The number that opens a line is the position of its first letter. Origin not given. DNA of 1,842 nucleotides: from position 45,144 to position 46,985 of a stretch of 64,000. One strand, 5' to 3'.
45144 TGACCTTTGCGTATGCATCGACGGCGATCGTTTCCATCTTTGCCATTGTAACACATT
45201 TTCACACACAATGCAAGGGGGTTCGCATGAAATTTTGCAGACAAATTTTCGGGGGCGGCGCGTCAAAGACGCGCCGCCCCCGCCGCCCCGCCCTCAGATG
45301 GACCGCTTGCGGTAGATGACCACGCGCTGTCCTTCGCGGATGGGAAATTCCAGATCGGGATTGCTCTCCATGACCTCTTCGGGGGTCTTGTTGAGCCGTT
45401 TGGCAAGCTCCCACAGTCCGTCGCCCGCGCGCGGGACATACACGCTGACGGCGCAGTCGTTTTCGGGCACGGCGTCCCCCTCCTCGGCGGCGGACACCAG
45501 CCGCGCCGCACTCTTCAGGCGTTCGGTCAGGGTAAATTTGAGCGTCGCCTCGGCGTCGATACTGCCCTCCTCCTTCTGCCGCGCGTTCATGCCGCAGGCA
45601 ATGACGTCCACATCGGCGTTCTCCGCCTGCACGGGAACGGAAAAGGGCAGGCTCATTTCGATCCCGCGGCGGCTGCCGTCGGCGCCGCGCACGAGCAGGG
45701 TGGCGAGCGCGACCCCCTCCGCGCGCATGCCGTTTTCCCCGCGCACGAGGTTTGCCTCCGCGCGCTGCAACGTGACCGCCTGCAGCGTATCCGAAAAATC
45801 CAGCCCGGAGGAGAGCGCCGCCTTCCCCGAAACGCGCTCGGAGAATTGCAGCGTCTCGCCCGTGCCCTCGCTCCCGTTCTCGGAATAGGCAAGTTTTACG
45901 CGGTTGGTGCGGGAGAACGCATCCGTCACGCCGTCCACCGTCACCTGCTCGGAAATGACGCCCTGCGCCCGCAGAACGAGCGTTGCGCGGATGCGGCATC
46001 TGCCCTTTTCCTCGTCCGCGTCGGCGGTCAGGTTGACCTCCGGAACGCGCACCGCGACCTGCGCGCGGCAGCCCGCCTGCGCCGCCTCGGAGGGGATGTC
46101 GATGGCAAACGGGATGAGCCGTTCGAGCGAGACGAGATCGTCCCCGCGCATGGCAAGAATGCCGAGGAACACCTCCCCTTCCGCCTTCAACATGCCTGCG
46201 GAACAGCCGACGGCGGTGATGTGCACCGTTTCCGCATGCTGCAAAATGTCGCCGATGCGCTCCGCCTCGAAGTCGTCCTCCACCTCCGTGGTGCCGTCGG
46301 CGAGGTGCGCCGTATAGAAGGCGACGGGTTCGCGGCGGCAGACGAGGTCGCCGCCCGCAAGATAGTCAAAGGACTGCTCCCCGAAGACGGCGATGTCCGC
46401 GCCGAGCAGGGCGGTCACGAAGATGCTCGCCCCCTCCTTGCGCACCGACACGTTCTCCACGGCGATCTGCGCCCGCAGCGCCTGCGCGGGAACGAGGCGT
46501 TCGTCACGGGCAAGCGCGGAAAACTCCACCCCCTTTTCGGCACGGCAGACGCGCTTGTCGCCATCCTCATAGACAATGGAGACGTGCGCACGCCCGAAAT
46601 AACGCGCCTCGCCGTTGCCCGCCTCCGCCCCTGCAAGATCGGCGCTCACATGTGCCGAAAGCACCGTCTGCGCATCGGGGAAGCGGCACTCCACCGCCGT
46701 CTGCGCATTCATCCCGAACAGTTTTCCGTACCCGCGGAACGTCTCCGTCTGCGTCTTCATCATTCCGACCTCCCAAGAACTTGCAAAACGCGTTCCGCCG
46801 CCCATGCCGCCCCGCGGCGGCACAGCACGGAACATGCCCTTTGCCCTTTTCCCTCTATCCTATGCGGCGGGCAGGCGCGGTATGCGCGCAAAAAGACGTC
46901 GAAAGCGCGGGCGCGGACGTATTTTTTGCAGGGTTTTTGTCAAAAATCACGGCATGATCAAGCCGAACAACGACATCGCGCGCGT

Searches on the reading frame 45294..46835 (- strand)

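Call 35: search_protein_families(library=pfam, proteins=[window:45294-46835:-], max_evalue=0.001)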
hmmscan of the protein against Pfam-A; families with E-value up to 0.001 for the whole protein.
window:45294-46835:- (513 aa): 1 family
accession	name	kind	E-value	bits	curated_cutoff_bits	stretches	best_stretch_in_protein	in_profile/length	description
PF12673.12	SipL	-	4.2e-07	30.6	23.6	0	194-270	2-76/78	SipL, SPOCS domain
